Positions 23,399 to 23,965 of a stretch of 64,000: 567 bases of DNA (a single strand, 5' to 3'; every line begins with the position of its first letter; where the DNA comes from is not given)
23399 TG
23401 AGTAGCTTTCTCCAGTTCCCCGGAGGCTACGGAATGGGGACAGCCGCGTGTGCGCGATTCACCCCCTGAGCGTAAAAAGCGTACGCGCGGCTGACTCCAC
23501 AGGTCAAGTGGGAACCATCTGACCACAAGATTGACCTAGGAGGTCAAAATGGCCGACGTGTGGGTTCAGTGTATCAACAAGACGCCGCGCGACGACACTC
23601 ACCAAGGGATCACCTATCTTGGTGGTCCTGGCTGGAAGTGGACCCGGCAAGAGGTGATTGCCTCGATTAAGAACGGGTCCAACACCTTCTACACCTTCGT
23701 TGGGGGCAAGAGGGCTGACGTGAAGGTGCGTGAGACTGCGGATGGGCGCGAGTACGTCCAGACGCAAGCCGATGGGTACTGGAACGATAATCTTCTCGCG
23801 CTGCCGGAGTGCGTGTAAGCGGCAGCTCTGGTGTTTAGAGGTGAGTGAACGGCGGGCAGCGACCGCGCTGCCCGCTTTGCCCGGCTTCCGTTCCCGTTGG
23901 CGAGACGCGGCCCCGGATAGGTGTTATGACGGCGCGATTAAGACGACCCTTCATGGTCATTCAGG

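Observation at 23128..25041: Low-GC two-gene islet (DUF3892-like protein + HNH-type nuclease with an unknown 270-aa domain) between pepP and ligA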

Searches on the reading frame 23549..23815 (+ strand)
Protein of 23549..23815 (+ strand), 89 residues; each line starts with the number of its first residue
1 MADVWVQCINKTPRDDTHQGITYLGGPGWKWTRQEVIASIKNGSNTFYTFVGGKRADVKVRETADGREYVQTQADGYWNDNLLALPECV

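Call 3: search_protein_families(library=pfam, proteins=[window:23549-23815:+], max_evalue=1)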
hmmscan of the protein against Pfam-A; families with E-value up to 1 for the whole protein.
seq(89 aa): 1 family
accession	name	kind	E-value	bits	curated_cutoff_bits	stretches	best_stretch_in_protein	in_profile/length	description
PF13031.12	DUF3892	-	1.9e-17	63.9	22.3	1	6-86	2-71/71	Protein of unknown function (DUF3892)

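Call 4: search_protein_families(library=padloc, proteins=[window:23549-23815:+], max_evalue=1)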
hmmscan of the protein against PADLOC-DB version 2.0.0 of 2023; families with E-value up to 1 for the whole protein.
seq(89 aa): 1 family
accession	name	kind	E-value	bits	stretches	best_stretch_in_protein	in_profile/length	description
PDLC01813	CARF1--CARF_HEPN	-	0.056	10.6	1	36-77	101-140/421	-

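Call 6: search_protein_families(library=ncbifam, proteins=[window:23549-23815:+], max_evalue=1)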
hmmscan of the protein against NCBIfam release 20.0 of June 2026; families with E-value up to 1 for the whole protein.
seq(89 aa): 0 families

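Call 7: search_protein_families(library=phrogs, proteins=[window:23549-23815:+], max_evalue=1)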
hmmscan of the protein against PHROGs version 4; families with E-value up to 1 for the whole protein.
seq(89 aa): 3 families
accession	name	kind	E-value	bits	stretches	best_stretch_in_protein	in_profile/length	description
phrog_8224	-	unknown function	1.4e-12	48.8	1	25-88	27-91/91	-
phrog_32719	-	unknown function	1.3e-05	26.2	1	27-87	49-113/114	-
phrog_35472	-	unknown function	0.087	13.7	1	59-84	7-32/50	-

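Call 27: find_homologous_proteins(query=window:23549-23815:+)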
Query seq(89 aa) (89 aa): 148 proteins with E <= 0.001 among 149 candidates; the best 120 are listed.
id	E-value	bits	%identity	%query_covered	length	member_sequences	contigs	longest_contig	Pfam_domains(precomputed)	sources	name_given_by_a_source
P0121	8.0e-57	207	100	100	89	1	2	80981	PF13031.13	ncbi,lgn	ncbi:MAG: DUF3892 domain-containing protein [Pseudomonadota bacterium]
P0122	3.4e-42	160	81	100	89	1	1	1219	PF13031.13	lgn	-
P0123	1.1e-39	152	78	100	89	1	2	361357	PF13031.13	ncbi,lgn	ncbi:MAG: DUF3892 domain-containing protein [Dongiaceae bacterium]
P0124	1.6e-37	145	77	99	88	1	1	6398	PF13031.13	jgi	jgi:hypothetical protein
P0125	1.1e-36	142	76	99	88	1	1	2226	PF13031.13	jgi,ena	-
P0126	1.4e-35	139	74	99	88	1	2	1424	PF13031.13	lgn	-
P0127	1.8e-35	139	74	99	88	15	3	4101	PF13031.13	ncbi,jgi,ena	-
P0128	4.1e-35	137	70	100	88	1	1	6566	PF13031.13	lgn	-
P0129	1.2e-34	136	72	99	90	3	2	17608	PF13031.13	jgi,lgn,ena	-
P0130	1.4e-34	136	73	99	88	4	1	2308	PF13031.13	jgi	jgi:hypothetical protein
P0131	1.9e-34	135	69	99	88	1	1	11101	PF13031.13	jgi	jgi:hypothetical protein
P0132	2.0e-34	135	70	99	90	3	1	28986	PF13031.13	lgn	-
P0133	2.1e-34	135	72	99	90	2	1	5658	PF13031.13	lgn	-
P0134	3.4e-34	135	73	99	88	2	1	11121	PF13031.13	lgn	-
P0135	4.8e-34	134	69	99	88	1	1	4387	PF13031.13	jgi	jgi:hypothetical protein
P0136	4.9e-34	134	68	99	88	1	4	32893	PF13031.13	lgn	-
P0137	6.2e-34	134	70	100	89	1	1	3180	PF13031.13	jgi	-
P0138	8.2e-34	133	69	99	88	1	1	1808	PF13031.13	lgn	-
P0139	1.3e-33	133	70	100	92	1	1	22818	PF13031.13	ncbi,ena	-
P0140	1.4e-33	133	70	99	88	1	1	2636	PF13031.13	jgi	jgi:Protein of unknown function (DUF3892)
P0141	1.7e-33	132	69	99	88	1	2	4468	PF13031.13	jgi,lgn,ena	jgi:hypothetical protein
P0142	2.0e-33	132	70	99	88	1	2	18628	PF13031.13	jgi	jgi:hypothetical protein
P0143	2.2e-33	132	71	100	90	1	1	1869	PF13031.13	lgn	-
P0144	3.2e-33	131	68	99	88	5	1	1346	PF13031.13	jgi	jgi:hypothetical protein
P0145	3.3e-33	131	69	99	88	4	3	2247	PF13031.13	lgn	-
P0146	4.2e-33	131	70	99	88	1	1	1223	PF13031.13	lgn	-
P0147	4.3e-33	131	69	99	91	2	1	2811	PF13031.13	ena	-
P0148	5.0e-33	131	70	99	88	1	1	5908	PF13031.13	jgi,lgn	jgi:hypothetical protein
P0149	8.4e-33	130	69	99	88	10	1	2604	PF13031.13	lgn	-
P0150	9.1e-33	130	68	99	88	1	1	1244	PF13031.13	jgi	jgi:hypothetical protein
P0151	1.1e-32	130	74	99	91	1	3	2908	PF13031.13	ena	-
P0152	1.1e-32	130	70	99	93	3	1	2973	PF13031.13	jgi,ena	jgi:hypothetical protein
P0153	1.1e-32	130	72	99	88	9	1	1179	PF13031.13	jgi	jgi:Protein of unknown function (DUF3892)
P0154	1.2e-32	130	65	100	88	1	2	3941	PF13031.13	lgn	-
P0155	1.3e-32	129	69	99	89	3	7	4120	PF13031.13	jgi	jgi:hypothetical protein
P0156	1.6e-32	129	69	99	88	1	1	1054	PF13031.13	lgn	-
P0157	1.7e-32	129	69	99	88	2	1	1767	PF13031.13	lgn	-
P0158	1.9e-32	129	69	99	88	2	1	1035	PF13031.13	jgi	jgi:Protein of unknown function (DUF3892)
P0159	2.2e-32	129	70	99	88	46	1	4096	PF13031.13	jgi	jgi:Protein of unknown function (DUF3892)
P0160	3.7e-32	128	65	100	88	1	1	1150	PF13031.13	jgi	jgi:hypothetical protein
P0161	3.7e-32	128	65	99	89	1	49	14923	PF13031.13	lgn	-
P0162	4.5e-32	128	66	100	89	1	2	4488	PF13031.13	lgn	-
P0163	6.3e-32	127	68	99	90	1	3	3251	PF13031.13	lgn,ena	-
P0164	8.3e-32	127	69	99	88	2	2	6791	PF13031.13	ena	-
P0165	8.5e-32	127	67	99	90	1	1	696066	PF13031.13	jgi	jgi:Protein of unknown function (DUF3892)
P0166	1.0e-31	127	68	99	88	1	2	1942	PF13031.13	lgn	-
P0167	1.1e-31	127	67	99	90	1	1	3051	PF13031.13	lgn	-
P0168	1.1e-31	126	68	99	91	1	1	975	PF13031.13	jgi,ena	-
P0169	1.2e-31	126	68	99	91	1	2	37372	PF13031.13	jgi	jgi:hypothetical protein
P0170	1.4e-31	126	61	99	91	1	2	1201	PF13031.13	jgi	jgi:hypothetical protein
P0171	1.6e-31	126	67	100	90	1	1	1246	PF13031.13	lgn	-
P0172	1.6e-31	126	66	99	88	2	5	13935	PF13031.13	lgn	-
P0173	1.9e-31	126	69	99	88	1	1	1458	PF13031.13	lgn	-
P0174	2.2e-31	126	67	99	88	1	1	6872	PF13031.13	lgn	-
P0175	2.4e-31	125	67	100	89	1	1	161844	PF13031.13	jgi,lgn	jgi:hypothetical protein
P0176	2.6e-31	125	65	100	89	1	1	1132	PF13031.13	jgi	jgi:hypothetical protein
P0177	4.8e-31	124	68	99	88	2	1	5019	PF13031.13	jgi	jgi:Protein of unknown function (DUF3892)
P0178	1.0e-30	123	67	99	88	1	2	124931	PF13031.13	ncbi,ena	-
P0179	1.3e-30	123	65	99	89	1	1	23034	PF13031.13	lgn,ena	-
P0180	1.8e-30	123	67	99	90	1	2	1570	PF13031.13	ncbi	-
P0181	1.8e-30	123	66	100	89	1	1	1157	PF13031.13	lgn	-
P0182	1.9e-30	123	67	99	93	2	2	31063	PF13031.13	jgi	-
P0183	3.0e-30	122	63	100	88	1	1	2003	PF13031.13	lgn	-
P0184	3.7e-30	122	66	99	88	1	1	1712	PF13031.13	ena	-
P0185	4.0e-30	121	67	100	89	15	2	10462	PF13031.13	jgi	jgi:hypothetical protein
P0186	4.9e-30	121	66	99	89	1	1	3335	PF13031.13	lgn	-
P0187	5.5e-30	121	67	99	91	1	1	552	PF13031.13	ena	-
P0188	7.1e-30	121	68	99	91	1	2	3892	PF13031.13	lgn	-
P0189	8.9e-30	120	65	99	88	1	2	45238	PF13031.13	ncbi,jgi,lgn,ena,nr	ncbi:MAG TPA: DUF3892 domain-containing protein [Caulobacteraceae bacterium]|nr:DUF3892 domain-conta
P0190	1.1e-29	120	65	99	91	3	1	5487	PF13031.13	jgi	jgi:Protein of unknown function (DUF3892)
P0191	1.3e-29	120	65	99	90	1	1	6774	PF13031.13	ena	-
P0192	1.4e-29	120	65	99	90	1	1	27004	PF13031.13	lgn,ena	-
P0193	1.5e-29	120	64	99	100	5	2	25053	PF13031.13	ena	-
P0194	1.9e-29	119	64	99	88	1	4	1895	PF13031.13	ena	-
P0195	2.1e-29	119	65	99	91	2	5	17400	PF13031.13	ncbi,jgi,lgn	jgi:hypothetical protein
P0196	2.6e-29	119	66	99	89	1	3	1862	PF13031.13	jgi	jgi:hypothetical protein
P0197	3.7e-29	118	65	99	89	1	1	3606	PF13031.13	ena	-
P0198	4.5e-29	118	66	99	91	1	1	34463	PF13031.13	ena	-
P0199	4.7e-29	118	64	100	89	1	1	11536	PF13031.13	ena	-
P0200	5.5e-29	118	63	99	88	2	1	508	PF13031.13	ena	-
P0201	1.4e-28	117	64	99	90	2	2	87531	PF13031.13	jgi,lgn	-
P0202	2.0e-28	116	58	99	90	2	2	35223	PF13031.13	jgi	jgi:Protein of unknown function (DUF3892)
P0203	2.1e-28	116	65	99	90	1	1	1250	PF13031.13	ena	-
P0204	2.2e-28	116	61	99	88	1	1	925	PF13031.13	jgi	jgi:hypothetical protein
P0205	3.6e-28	115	62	100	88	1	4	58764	PF13031.13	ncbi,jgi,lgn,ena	jgi:hypothetical protein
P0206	3.8e-28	115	65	99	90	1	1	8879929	PF13031.13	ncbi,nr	ncbi:DUF3892 domain-containing protein [Ktedonobacteria bacterium brp13]|nr:DUF3892 domain-containin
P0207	4.0e-28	115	63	99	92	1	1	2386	PF13031.13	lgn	-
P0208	5.5e-28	115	63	99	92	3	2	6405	PF13031.13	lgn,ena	-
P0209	5.7e-28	115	63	99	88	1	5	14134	PF13031.13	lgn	-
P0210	6.7e-28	114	63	99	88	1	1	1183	PF13031.13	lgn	-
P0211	1.2e-27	114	63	99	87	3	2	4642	PF13031.13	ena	-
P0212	1.6e-27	113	65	99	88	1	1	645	PF13031.13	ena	-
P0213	1.8e-27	113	64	100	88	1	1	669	PF13031.13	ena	-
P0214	3.2e-27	112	63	98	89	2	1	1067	PF13031.13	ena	-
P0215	3.3e-27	112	60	100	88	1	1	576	PF13031.13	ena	-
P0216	5.5e-27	111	57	99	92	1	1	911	PF13031.13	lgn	-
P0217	6.8e-27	111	61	99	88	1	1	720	PF13031.13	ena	-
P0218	9.4e-27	111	63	99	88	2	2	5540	PF13031.13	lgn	-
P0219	1.2e-26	110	60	99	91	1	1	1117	PF13031.13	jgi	jgi:Protein of unknown function (DUF3892)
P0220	2.2e-26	110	61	100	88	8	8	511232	PF13031.13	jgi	jgi:hypothetical protein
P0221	9.2e-26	108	59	99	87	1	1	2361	PF13031.13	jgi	jgi:hypothetical protein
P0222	1.4e-25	107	60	93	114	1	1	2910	PF13031.13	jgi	jgi:hypothetical protein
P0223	1.7e-25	107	58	100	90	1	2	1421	PF13031.13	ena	-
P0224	3.1e-25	106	60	99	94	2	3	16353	PF13031.13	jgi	jgi:hypothetical protein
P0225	4.3e-25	105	57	93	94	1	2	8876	PF13031.13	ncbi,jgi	jgi:hypothetical protein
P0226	6.1e-25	105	59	99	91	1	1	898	PF13031.13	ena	-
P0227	7.1e-25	105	60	99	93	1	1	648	PF13031.13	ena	-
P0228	8.6e-25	104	57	99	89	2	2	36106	PF13031.13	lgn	-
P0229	1.0e-24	104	57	99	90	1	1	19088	PF13031.13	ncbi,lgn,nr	ncbi:MAG: DUF3892 domain-containing protein [Deltaproteobacteria bacterium]|nr:DUF3892 domain-contai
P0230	1.9e-24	103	57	100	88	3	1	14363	PF13031.13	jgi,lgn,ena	-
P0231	2.9e-24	103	56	99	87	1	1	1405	PF13031.13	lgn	-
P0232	5.1e-24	102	59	99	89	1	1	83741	PF13031.13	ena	-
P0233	1.8e-23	100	56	99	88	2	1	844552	PF13031.13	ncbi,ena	-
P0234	5.1e-23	99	58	99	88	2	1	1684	PF13031.13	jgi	jgi:hypothetical protein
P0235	1.4e-22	97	56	99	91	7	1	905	PF13031.13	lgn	-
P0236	4.1e-22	96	57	99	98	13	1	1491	PF13031.13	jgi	jgi:hypothetical protein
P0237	5.5e-22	95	58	93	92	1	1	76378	PF13031.13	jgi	jgi:hypothetical protein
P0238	1.2e-21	94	58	99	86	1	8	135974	PF13031.13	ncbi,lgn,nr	ncbi:MAG: DUF3892 domain-containing protein [Polyangiaceae bacterium]|nr:DUF3892 domain-containing p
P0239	1.4e-21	94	57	99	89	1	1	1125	PF13031.13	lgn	-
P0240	7.9e-21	92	55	99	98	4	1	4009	PF13031.13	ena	-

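Call 33: find_encoding_contigs(protein=P0123, flank=6000, max_places=3)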
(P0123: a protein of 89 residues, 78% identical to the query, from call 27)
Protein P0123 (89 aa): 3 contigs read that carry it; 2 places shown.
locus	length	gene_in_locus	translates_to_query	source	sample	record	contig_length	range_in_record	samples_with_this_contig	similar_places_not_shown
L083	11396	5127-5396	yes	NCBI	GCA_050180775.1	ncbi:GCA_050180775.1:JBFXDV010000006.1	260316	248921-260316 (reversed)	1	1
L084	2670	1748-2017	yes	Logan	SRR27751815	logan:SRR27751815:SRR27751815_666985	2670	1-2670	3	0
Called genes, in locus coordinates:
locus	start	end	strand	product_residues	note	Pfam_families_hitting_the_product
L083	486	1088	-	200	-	PF09347:DUF1989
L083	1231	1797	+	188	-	-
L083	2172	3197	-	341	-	PF05544:Pro_racemase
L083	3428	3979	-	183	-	PF05685:Uma2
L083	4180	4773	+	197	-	-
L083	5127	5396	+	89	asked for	PF13031:DUF3892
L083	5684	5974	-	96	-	-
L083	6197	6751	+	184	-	-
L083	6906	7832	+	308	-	PF03976:PPK2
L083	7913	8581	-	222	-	PF00440:TetR_N, PF08362:TetR_C_3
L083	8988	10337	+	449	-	PF14691:Fer4_20, PF01266:DAO (weak), PF07992:Pyr_redox_2, PF12831:FAD_oxidored (weak), PF01593:Amino_oxidase (weak), PF13450:NAD_binding_8, PF13738:Pyr_redox_3 (weak), PF00070:Pyr_redox (weak), +3 more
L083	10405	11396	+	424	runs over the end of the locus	PF01180:DHO_dh, PF03060:NMO (faint), PF01207:Dus (weak), PF12838:Fer4_7, PF00037:Fer4 (faint), PF12797:Fer4_2 (faint), PF14697:Fer4_21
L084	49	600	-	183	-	PF05685:Uma2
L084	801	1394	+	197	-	-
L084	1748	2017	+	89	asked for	PF13031:DUF3892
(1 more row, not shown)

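Call 78: find_encoding_contigs(protein=P0132, flank=4000, max_places=3)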
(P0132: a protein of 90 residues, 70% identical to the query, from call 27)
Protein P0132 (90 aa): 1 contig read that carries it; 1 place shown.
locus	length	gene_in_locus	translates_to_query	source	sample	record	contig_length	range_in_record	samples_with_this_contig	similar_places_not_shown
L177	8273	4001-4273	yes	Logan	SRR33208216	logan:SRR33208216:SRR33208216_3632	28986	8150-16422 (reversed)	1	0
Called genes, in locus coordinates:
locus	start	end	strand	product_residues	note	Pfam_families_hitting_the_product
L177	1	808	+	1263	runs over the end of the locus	PF02384:N6_Mtase, PF20473:MmeI_Mtase (faint), PF07669:Eco57I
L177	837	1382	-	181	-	PF11848:DUF3368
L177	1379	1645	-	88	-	PF03683:UPF0175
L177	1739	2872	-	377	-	-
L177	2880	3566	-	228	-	-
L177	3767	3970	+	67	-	PF14168:YjzC (weak)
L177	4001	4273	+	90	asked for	PF13031:DUF3892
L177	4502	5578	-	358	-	PF00656:Peptidase_C14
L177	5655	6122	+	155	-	-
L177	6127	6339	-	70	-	-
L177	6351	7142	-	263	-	PF02899:Phage_int_SAM_1, PF00589:Phage_integrase (weak)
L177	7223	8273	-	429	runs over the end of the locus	-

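Call 79: find_encoding_contigs(protein=P0124, flank=3000, max_places=3)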
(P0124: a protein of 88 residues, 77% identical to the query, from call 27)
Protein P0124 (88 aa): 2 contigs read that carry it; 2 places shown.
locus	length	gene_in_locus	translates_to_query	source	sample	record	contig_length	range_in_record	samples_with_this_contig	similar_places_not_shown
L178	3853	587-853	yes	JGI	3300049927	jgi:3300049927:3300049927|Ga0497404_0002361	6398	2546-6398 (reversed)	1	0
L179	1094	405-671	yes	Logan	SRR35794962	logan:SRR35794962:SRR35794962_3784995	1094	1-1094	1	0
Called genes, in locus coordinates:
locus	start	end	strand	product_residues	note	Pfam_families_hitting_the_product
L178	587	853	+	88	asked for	PF13031:DUF3892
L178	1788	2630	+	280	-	PF01078:Mg_chelatase, PF13335:Mg_chelatase_C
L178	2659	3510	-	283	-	PF12146:Hydrolase_4, PF00561:Abhydrolase_1, PF12697:Abhydrolase_6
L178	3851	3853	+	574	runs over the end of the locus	PF00496:SBP_bac_5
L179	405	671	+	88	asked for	PF13031:DUF3892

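Call 80: find_encoding_contigs(protein=P0129, flank=3000, max_places=3)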
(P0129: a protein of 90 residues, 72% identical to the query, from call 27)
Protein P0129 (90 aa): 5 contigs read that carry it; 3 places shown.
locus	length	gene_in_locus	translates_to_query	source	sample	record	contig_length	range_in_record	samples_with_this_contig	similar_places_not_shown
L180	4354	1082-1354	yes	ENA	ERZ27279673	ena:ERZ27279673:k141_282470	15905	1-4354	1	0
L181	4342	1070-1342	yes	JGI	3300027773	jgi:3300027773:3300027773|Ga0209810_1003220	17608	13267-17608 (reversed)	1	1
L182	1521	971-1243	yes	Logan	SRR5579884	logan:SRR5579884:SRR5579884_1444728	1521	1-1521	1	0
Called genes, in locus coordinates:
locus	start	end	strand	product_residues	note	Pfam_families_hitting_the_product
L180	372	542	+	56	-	-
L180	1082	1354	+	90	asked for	PF13031:DUF3892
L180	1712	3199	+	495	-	PF04326:SLFN_AlbA_2, PF13749:HATPase_c_4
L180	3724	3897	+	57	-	-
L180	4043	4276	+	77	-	-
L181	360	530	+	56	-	-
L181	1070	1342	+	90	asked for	PF13031:DUF3892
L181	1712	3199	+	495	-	PF04326:SLFN_AlbA_2, PF13749:HATPase_c_4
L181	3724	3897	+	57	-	-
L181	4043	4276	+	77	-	-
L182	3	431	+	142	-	?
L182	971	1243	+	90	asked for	PF13031:DUF3892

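Call 97: find_encoding_contigs(protein=P0127, flank=3000, max_places=6)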
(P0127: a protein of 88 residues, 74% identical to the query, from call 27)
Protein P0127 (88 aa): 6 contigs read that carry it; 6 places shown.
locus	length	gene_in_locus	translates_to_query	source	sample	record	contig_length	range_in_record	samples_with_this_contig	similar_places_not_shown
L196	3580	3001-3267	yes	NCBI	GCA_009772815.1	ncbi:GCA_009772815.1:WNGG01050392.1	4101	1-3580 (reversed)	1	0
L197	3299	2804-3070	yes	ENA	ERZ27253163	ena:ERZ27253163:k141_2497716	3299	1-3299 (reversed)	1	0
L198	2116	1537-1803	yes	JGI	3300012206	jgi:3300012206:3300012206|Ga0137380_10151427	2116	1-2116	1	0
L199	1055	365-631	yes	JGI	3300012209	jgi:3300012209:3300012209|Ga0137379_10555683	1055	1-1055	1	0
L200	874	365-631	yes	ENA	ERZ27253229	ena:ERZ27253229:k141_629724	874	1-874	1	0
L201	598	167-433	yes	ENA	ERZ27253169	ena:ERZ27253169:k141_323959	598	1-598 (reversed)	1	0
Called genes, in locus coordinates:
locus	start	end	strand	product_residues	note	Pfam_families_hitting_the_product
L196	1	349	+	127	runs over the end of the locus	PF05635:23S_rRNA_IVP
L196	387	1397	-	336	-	PF01408:GFO_IDH_MocA, PF02894:GFO_IDH_MocA_C, PF22725:GFO_IDH_MocA_C3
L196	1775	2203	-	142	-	-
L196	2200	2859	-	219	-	PF00717:Peptidase_S24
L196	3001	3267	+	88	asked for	PF13031:DUF3892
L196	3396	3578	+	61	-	?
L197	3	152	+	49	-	?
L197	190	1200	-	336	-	PF01408:GFO_IDH_MocA, PF02894:GFO_IDH_MocA_C, PF22725:GFO_IDH_MocA_C3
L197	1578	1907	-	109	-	-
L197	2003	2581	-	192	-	PF00717:Peptidase_S24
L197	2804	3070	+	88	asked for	PF13031:DUF3892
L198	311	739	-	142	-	-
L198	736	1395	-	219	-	PF00717:Peptidase_S24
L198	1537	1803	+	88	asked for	PF13031:DUF3892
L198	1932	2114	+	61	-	?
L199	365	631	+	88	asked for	PF13031:DUF3892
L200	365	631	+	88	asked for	PF13031:DUF3892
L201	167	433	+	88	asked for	PF13031:DUF3892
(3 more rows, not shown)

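Call 114: search_dna_similar(query=window:23549-23815:+, collection=phages, mode=protein, max_evalue=0.001, max_rows=15)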
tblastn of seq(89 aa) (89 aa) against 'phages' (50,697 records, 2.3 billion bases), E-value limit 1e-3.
Records with a match: 1; places in all: 1; records where one place covers at least 80% of the query: 1.
Best place of each record, by identity: <60% 1.
By first word of the organism name: Salmonella 1.
By host as written in the record: Salmonella enterica subsp. enterica serovar Kentucky 1.
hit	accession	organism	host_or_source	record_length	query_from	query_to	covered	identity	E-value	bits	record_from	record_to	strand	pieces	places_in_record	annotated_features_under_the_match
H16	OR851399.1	Salmonella phage S.Kent 1-2-1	Salmonella enterica subsp. enterica ...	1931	1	87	98%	33.3%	5e-4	42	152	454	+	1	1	record has no annotation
